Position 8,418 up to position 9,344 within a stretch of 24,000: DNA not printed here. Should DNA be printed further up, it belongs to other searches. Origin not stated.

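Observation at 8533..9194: Near-consensus iron box directly in front of an uncharacterised PPOX/FDOR-type flavoprotein gene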

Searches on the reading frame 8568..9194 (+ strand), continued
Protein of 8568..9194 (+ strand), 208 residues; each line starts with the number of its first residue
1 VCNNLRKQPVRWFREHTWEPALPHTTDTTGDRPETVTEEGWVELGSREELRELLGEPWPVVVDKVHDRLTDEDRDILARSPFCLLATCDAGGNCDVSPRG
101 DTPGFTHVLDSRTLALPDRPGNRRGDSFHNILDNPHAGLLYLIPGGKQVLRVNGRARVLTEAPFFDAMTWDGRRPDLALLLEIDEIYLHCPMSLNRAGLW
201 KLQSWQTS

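Call 52: list_cluster_members(proteins=[P0003, P0021, P0024, P0030, P0033, P0039, P0002, P0012, P0090, P0037])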
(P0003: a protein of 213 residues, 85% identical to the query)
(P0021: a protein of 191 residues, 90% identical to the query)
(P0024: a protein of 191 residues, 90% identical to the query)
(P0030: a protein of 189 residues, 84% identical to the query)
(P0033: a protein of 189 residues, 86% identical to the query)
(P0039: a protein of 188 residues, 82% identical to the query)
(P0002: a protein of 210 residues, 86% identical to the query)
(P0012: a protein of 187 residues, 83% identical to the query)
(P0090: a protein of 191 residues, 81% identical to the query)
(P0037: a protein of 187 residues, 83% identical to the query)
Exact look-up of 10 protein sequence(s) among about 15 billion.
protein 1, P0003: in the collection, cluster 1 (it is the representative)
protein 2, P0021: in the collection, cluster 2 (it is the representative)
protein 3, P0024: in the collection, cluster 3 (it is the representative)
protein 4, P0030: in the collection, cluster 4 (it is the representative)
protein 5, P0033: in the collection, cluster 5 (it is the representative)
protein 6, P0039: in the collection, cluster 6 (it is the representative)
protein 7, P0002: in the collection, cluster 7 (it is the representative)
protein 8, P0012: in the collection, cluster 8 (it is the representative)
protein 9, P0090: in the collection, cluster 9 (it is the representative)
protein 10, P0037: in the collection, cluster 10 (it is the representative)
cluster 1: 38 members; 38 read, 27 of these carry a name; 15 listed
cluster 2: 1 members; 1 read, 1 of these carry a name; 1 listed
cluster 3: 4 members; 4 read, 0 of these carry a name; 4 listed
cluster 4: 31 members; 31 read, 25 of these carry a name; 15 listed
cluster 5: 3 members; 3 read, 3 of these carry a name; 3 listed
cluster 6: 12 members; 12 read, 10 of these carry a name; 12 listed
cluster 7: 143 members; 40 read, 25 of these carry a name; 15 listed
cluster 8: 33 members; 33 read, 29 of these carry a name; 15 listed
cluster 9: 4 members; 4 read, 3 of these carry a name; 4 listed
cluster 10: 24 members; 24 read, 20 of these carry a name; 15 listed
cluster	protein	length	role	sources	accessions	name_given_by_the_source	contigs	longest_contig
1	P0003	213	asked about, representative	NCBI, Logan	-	-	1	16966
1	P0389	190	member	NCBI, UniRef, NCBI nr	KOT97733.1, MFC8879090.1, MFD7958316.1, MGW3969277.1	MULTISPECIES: MSMEG_1061 family FMN-dependent PPOX-type flavoprotein [Streptomyces] | MSMEG_1061 family FMN-dependent PPOX-type flavoprotein n=1 Tax=Streptomyces TaxID=1883 ... | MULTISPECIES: MSMEG_1061 family FMN-dependent PPOX-type flavoprotein [unclassified ...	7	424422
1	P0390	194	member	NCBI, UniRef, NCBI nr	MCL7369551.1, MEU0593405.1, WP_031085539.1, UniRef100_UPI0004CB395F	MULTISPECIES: MSMEG_1061 family FMN-dependent PPOX-type flavoprotein [Streptomyces] | MSMEG_1061 family FMN-dependent PPOX-type flavoprotein n=1 Tax=Streptomyces TaxID=1883 ...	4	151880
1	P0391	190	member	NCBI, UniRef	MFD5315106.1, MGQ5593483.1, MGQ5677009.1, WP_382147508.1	MSMEG_1061 family FMN-dependent PPOX-type flavoprotein [Streptomyces sp. ESR1.13] | MSMEG_1061 family FMN-dependent PPOX-type flavoprotein n=1 Tax=Streptomyces TaxID=1883 ...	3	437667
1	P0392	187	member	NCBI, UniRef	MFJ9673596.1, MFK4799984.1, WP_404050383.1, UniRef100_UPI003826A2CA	MSMEG_1061 family FMN-dependent PPOX-type flavoprotein [Streptomyces sp. MPA0124] | MSMEG_1061 family FMN-dependent PPOX-type flavoprotein n=1 Tax=Streptomyces TaxID=1883 ...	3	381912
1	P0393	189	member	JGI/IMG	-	PPOX class probable FMN-dependent enzyme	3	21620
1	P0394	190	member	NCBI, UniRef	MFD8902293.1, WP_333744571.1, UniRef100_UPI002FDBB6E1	MSMEG_1061 family FMN-dependent PPOX-type flavoprotein [Streptomyces ardesiacus] | MSMEG_1061 family FMN-dependent PPOX-type flavoprotein n=1 Tax=Streptomyces ardesiacus ...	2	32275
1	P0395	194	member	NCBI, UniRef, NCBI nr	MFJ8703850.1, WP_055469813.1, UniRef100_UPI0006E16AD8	MSMEG_1061 family FMN-dependent PPOX-type flavoprotein [Streptomyces ardesiacus] | MSMEG_1061 family FMN-dependent PPOX-type flavoprotein n=1 Tax=Streptomyces ardesiacus ... | MSMEG_1061 family FMN-dependent PPOX-type flavoprotein [Streptomyces sp. NBRC 110030]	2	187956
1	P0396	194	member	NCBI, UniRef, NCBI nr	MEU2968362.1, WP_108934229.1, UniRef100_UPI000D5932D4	MSMEG_1061 family FMN-dependent PPOX-type flavoprotein [Streptomyces ardesiacus] | MSMEG_1061 family FMN-dependent PPOX-type flavoprotein n=1 Tax=Streptomyces ardesiacus ...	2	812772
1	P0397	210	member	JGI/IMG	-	PPOX class probable FMN-dependent enzyme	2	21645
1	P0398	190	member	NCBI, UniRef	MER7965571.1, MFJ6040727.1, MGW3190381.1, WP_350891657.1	MSMEG_1061 family FMN-dependent PPOX-type flavoprotein [Streptomyces ardesiacus] | MSMEG_1061 family FMN-dependent PPOX-type flavoprotein n=1 Tax=Streptomyces ardesiacus ...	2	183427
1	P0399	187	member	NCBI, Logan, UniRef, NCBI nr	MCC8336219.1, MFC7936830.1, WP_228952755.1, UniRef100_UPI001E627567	pyridoxamine 5'-phosphate oxidase family protein [Streptomyces sp. R1] | MSMEG_1061 family FMN-dependent PPOX-type flavoprotein n=1 Tax=unclassified Streptomyces ... | MSMEG_1061 family FMN-dependent PPOX-type flavoprotein [Streptomyces sp. R1]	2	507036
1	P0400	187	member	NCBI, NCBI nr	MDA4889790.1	pyridoxamine 5'-phosphate oxidase family protein [Streptomyces sp. MS2A]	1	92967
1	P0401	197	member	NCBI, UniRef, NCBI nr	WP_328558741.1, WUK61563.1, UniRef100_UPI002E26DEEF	MSMEG_1061 family FMN-dependent PPOX-type flavoprotein [Streptomyces coelicoflavus] | MSMEG_1061 family FMN-dependent PPOX-type flavoprotein n=1 Tax=Streptomyces coelicoflavus ...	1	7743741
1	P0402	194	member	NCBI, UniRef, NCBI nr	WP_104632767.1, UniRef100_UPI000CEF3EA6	MSMEG_1061 family FMN-dependent PPOX-type flavoprotein [Streptomyces sp. MH60] | MSMEG_1061 family FMN-dependent PPOX-type flavoprotein n=1 Tax=Streptomyces sp. MH60 ...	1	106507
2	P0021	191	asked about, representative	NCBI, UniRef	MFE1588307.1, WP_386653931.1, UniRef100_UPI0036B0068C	MSMEG_1061 family FMN-dependent PPOX-type flavoprotein [Streptomyces sp. NPDC058737] | MSMEG_1061 family FMN-dependent PPOX-type flavoprotein n=1 Tax=Streptomyces sp. ...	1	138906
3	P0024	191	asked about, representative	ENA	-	-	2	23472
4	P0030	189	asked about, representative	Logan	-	-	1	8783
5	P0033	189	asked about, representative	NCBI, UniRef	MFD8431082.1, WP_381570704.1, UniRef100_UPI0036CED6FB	MSMEG_1061 family FMN-dependent PPOX-type flavoprotein [Streptomyces coelicoflavus] | MSMEG_1061 family FMN-dependent PPOX-type flavoprotein n=1 Tax=Streptomyces coelicoflavus ...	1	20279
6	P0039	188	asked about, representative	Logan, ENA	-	-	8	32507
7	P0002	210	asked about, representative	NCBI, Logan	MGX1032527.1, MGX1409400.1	PPOX class probable FMN-dependent enzyme [Streptomyces ambofaciens]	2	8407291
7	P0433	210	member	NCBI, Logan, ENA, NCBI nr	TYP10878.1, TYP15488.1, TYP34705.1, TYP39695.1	hypothetical protein FHV95_105350 [Streptomyces coelicolor] | hypothetical protein FHV91_10565 [Streptomyces coelicolor]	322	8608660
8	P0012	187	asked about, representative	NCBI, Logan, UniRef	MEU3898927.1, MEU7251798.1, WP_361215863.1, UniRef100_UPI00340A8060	MSMEG_1061 family FMN-dependent PPOX-type flavoprotein [Streptomyces sp. NPDC045251] | MSMEG_1061 family FMN-dependent PPOX-type flavoprotein n=1 Tax=unclassified Streptomyces ...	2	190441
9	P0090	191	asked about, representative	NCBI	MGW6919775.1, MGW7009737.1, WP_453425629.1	MSMEG_1061 family FMN-dependent PPOX-type flavoprotein [Streptomyces sp. NPDC054950]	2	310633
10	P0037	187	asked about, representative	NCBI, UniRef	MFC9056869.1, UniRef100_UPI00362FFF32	MSMEG_1061 family FMN-dependent PPOX-type flavoprotein [Streptomyces sp. NPDC057074] | MSMEG_1061 family FMN-dependent PPOX-type flavoprotein n=1 Tax=Streptomyces sp. ...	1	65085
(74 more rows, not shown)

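Call 53: find_encoding_contigs(protein=P0433, flank=6000, max_places=2)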
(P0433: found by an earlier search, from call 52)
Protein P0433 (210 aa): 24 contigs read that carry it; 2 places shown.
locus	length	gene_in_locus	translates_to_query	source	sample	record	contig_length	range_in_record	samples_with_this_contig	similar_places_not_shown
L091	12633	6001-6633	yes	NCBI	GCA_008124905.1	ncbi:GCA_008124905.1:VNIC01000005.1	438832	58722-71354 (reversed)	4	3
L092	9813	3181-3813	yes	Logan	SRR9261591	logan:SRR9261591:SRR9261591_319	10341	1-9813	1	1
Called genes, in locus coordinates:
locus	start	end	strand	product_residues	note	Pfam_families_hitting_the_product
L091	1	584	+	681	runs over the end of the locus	PF02449:Glyco_hydro_42, PF08532:Glyco_hydro_42M, PF08533:Glyco_hydro_42C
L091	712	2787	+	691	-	-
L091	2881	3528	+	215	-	PF12464:Mac, PF00132:Hexapep, PF14602:Hexapep_2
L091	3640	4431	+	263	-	PF04672:Methyltransf_19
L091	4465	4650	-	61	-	-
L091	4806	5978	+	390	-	PF20903:SPL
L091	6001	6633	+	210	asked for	PF01243:PNPOx_N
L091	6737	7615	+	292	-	PF00005:ABC_tran, PF13304:AAA_21 (weak), PF13401:AAA_22 (weak)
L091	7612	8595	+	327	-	PF01497:Peripla_BP_2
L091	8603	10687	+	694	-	PF01032:FecCD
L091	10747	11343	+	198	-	PF00929:RNase_T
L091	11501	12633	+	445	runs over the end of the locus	PF03583:LIP, PF00326:Peptidase_S9 (weak)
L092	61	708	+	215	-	PF12464:Mac, PF00132:Hexapep, PF14602:Hexapep_2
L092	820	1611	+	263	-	PF04672:Methyltransf_19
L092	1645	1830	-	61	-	-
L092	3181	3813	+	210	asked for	PF01243:PNPOx_N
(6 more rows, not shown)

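Call 58: search_protein_families(library=pfam, proteins=[L076:1685-2707:-, L076:2729-3628:-, L076:4685-5845:-, L076:7033-9312:-, L064:1773-2816:-, L064:2839-3678:-, L064:4774-5835:-, L062:4924-5958:-, L076:950-1486:-, L076:182-775:-], max_evalue=0.00001)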
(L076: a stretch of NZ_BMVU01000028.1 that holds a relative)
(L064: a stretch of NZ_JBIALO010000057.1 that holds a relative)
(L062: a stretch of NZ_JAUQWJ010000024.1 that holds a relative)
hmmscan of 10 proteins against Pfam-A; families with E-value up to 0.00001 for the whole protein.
L076:1685-2707:- (340 aa): 1 family
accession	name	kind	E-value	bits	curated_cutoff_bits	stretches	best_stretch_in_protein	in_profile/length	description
PF01497.23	Peripla_BP_2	-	7.5e-22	78.3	27.5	1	73-303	1-227/235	Periplasmic binding protein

L076:2729-3628:- (299 aa): 5 families
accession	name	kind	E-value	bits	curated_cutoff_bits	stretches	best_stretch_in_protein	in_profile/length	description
PF00005.33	ABC_tran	-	3.4e-31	109.1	25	1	52-199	3-137/137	ABC transporter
PF13304.12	AAA_21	-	1e-08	36.1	27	0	62-102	1-58/304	AAA domain, putative AbiEii toxin, Type IV TA system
PF09818.15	ABC_ATPase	-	4.1e-07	29.8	23.2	0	47-103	69-119/283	P-loop domain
PF02463.25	SMC_N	-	2.4e-06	27.6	40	0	61-216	25-186/220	RecF/RecN/SMC N terminal domain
PF13175.12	AAA_15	-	9.6e-06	25.9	32.1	0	60-103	24-70/374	AAA ATPase domain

L076:4685-5845:- (386 aa): 1 family
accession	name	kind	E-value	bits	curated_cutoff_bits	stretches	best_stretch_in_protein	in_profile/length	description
PF01032.23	FecCD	-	4.8e-88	295.6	26.5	1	70-380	2-311/311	FecCD transport family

L076:7033-9312:- (759 aa): 2 families
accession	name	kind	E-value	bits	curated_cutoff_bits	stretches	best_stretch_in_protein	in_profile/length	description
PF00183.23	HSP90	-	3.1e-129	432.7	24.4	1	359-758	79-489/518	Hsp90 protein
PF13589.12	HATPase_c_3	-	5e-10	40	25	1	179-298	7-105/137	Histidine kinase-, DNA gyrase B-, and HSP90-like ATPase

L064:1773-2816:- (347 aa): 1 family
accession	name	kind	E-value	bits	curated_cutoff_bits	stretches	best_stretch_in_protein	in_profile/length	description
PF01497.23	Peripla_BP_2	-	2.1e-21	76.9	27.5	1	80-316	1-233/235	Periplasmic binding protein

L064:2839-3678:- (279 aa): 6 families
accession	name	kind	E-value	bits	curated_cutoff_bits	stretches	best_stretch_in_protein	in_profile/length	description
PF00005.33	ABC_tran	-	1.3e-32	113.7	25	1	31-178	3-137/137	ABC transporter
PF13304.12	AAA_21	-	9.1e-09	36.2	27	1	41-71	1-26/304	AAA domain, putative AbiEii toxin, Type IV TA system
PF02463.25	SMC_N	-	2.8e-07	30.6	40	0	40-196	25-187/220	RecF/RecN/SMC N terminal domain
PF09818.15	ABC_ATPase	-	3.6e-07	29.9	23.2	0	25-61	68-101/283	P-loop domain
PF13175.12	AAA_15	-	2.4e-06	27.9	32.1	0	41-83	25-71/374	AAA ATPase domain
PF13555.12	AAA_29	-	7.1e-06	26.1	27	0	36-67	19-50/61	P-loop containing region of AAA domain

L064:4774-5835:- (353 aa): 1 family
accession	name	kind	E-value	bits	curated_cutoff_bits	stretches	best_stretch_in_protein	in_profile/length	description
PF01032.23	FecCD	-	6.5e-89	298.5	26.5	1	36-347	1-311/311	FecCD transport family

L062:4924-5958:- (344 aa): 1 family
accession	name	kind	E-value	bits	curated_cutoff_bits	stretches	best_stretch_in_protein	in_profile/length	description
PF20613.4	HipA_2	-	4.9e-14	52.6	27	1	53-276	7-220/240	HipA-like kinase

L076:950-1486:- (178 aa): 1 family
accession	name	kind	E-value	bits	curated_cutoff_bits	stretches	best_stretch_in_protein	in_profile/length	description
PF16262.11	DUF4916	-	1e-85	286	27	1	8-176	2-170/170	Domain of unknown function (DUF4916)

L076:182-775:- (197 aa): 0 families

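Call 59: search_protein_families(library=ncbifam, proteins=[L076:1685-2707:-, L076:4685-5845:-, L076:2729-3628:-, L064:1773-2816:-], max_evalue=0.00001)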
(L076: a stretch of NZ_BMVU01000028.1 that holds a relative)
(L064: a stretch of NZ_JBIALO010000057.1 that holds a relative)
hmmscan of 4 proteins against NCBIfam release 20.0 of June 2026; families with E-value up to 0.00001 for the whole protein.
L076:1685-2707:- (340 aa): 4 families
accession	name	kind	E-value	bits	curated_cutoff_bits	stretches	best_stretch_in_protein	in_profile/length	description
NF008501.1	PRK11411.1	subfamily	9.7e-16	57.6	320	1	46-305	15-267/303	Fe(3+) dicitrate ABC transporter substrate-binding protein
NF008200.0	PRK10957.1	equivalog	4.7e-13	48.8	205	1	23-301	13-299/330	Fe2+-enterobactin ABC transporter substrate-binding protein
TIGR04281.1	peripla_PGF_1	equivalog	1.4e-09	37.5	325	1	54-324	4-257/330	PGF-CTERM-anchored ABC transporter substrate-binding protein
NF007864.0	PRK10576.1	equivalog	6.3e-09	35.6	252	1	68-217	33-179/297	Fe(3+)-hydroxamate ABC transporter substrate-binding protein FhuD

L076:4685-5845:- (386 aa): 16 families
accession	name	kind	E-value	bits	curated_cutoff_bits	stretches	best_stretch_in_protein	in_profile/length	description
NF007872.0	PRK10577.2-3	equivalog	1.3e-94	317.9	727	1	48-381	9-331/676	Fe(3+)-hydroxamate ABC transporter permease FhuB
NF007760.0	PRK10441.1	equivalog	6.3e-90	301.7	428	1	66-383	16-331/335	Fe(3+)-siderophore ABC transporter permease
NF007871.0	PRK10577.2-2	equivalog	6.9e-65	219.8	899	1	62-380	11-330/679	Fe(3+)-hydroxamate ABC transporter permease FhuB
NF008407.0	PRK11228.1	equivalog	7.8e-58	195.9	396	1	66-381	12-329/330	iron-dicitrate ABC transporter permease FecC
NF007867.0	PRK10577.1-3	subfamily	4e-57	194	849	2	38-323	15-297/710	Fe(3+)-hydroxamate ABC transporter permease FhuB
NF007299.0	PRK09777.1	equivalog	4.9e-54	183.8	406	1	64-379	7-316/318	Fe(3+) dicitrate ABC transporter permease subunit FecD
NF007081.0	PRK09535.1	equivalog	3.6e-53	181.2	461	1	93-382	77-362/366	vitamin B12 ABC transporter permease BtuC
NF003001.0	PRK03784.1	equivalog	3.1e-49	167.9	334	1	60-381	16-328/332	vitamin B12 ABC transporter permease BtuC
TIGR03869.1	F420-0_ABCperm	hypoth_equivalog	4.5e-47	160.9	437.35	1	72-381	4-322/325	putative F420-0 ABC transporter permease subunit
NF007866.0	PRK10577.1-2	equivalog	1.6e-44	152.3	554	1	60-381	353-663/666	Fe(3+)-hydroxamate ABC transporter permease FhuB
NF007870.0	PRK10577.2-1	equivalog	4.8e-42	144.4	1355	1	74-380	25-329/678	Fe(3+)-hydroxamate ABC transporter permease FhuB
NF007759.0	PRK10440.1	equivalog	2.2e-40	138.9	422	1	58-378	8-323/330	iron-enterobactin ABC transporter permease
NF007873.0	PRK10577.2-4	equivalog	5e-37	127.9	1012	1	69-377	334-639/646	Fe(3+)-hydroxamate ABC transporter permease FhuB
NF007868.0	PRK10577.1-5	equivalog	9.2e-33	113.6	943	2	59-300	10-249/666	Fe(3+)-hydroxamate ABC transporter permease FhuB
NF007869.0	PRK10577.1-6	equivalog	2.4e-30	105.6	954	1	53-376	367-688/703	Fe(3+)-hydroxamate ABC transporter permease FhuB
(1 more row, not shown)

L076:2729-3628:- (299 aa): 185 families (the best 25 are shown)
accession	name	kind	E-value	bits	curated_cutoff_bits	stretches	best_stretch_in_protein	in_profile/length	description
NF007606.0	PRK10253.1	equivalog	8.1e-108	359.8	497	1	33-291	6-264/266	iron-enterobactin ABC transporter ATP-binding protein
NF008409.0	PRK11231.1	equivalog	6.6e-94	314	375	1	34-286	2-253/255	Fe(3+) dicitrate ABC transporter ATP-binding protein FecE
NF007082.0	PRK09536.1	equivalog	4.1e-72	243.5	537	1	35-294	4-262/402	corrinoid ABC transporter ATPase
NF010068.0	PRK13548.1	equivalog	7.6e-70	235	261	1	32-287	3-259/261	heme ABC transporter ATP-binding protein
TIGR03873.1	F420-0_ABC_ATP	hypoth_equivalog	2.7e-69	233.3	372.4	1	35-285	2-251/256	putative F420-0 ABC transporter ATP-binding protein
NF007863.0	PRK10575.1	equivalog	2.9e-69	233.3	433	1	26-284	3-261/265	Fe3+-hydroxamate ABC transporter ATP-binding protein FhuC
NF052485.1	sider_ATP_EitC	equivalog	6.3e-59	199.4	485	1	37-275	5-239/251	siderophore ABC transporter ATP-binding protein EitC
NF040873.1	AztA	equivalog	1.2e-44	152.2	220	1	43-237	1-185/191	zinc ABC transporter ATP-binding protein AztA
TIGR02315.1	ABC_phnC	equivalog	1.4e-43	149.1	266.1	1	39-263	6-238/243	phosphonate ABC transporter ATP-binding protein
NF053840.1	MnTportMntADein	equivalog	4.3e-43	147.6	400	1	35-268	2-229/240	manganese ABC transporter ATP-binding protein MntA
NF010067.0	PRK13547.1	equivalog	3.5e-42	144.5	374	1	35-287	2-271/272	heme ABC transporter ATP-binding protein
TIGR03771.1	anch_rpt_ABC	equivalog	1.5e-40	139.3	268.8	1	57-273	3-214/223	anchored repeat-type ABC transporter ATP-binding subunit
TIGR04520.1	ECF_ATPase_1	equivalog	4.6e-36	124.6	315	1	46-262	14-227/269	energy-coupling factor transporter ATPase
TIGR00972.1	3a0107s01c2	equivalog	2.3e-35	122.1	343.2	1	35-261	2-233/248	phosphate ABC transporter ATP-binding protein PstB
TIGR04521.1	ECF_ATPase_2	equivalog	3.5e-35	121.5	330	2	162-262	136-236/279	energy-coupling factor transporter ATPase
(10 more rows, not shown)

L064:1773-2816:- (347 aa): 4 families
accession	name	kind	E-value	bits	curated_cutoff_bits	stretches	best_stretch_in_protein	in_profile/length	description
NF008501.1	PRK11411.1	subfamily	1.1e-18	67.2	320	1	57-316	19-271/303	Fe(3+) dicitrate ABC transporter substrate-binding protein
NF008200.0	PRK10957.1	equivalog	1.9e-16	59.9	205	1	28-309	12-300/330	Fe2+-enterobactin ABC transporter substrate-binding protein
NF007864.0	PRK10576.1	equivalog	9.8e-09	34.9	252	1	74-221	32-175/297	Fe(3+)-hydroxamate ABC transporter substrate-binding protein FhuD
TIGR04281.1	peripla_PGF_1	equivalog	3.1e-08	33.1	325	1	60-339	3-265/330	PGF-CTERM-anchored ABC transporter substrate-binding protein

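Call 69: find_encoding_contigs(protein=P0121, flank=6000, max_places=2)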
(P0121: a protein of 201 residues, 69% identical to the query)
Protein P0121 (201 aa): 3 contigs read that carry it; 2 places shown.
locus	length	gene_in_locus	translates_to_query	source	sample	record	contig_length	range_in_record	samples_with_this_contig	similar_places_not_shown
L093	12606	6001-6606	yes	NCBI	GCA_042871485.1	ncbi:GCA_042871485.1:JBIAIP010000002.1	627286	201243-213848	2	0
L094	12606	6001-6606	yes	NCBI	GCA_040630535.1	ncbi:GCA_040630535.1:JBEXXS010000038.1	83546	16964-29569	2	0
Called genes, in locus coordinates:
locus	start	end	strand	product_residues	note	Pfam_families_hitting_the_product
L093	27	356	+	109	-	PF03992:ABM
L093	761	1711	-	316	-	PF03976:PPK2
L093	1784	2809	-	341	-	PF01497:Peripla_BP_2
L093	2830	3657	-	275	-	PF09818:ABC_ATPase (faint), PF00005:ABC_tran, PF02463:SMC_N (faint), PF13175:AAA_15 (faint), PF13555:AAA_29 (faint), PF13304:AAA_21 (weak)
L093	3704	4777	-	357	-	PF01032:FecCD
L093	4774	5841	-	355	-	PF01032:FecCD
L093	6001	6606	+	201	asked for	PF01243:PNPOx_N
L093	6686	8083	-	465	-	-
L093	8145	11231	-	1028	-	PF03425:CBM_11, PF03160:Calx-beta, PF00933:Glyco_hydro_3, PF01915:Glyco_hydro_3_C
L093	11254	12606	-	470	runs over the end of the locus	PF00232:Glyco_hydro_1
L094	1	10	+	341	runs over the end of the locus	PF08240:ADH_N, PF00107:ADH_zinc_N, PF13602:ADH_zinc_N_2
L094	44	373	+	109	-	PF03992:ABM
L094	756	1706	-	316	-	PF03976:PPK2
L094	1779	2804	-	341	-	PF01497:Peripla_BP_2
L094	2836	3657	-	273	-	PF09818:ABC_ATPase (faint), PF00005:ABC_tran, PF02463:SMC_N (faint), PF13175:AAA_15 (faint), PF13555:AAA_29 (faint), PF13304:AAA_21 (weak)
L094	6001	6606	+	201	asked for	PF01243:PNPOx_N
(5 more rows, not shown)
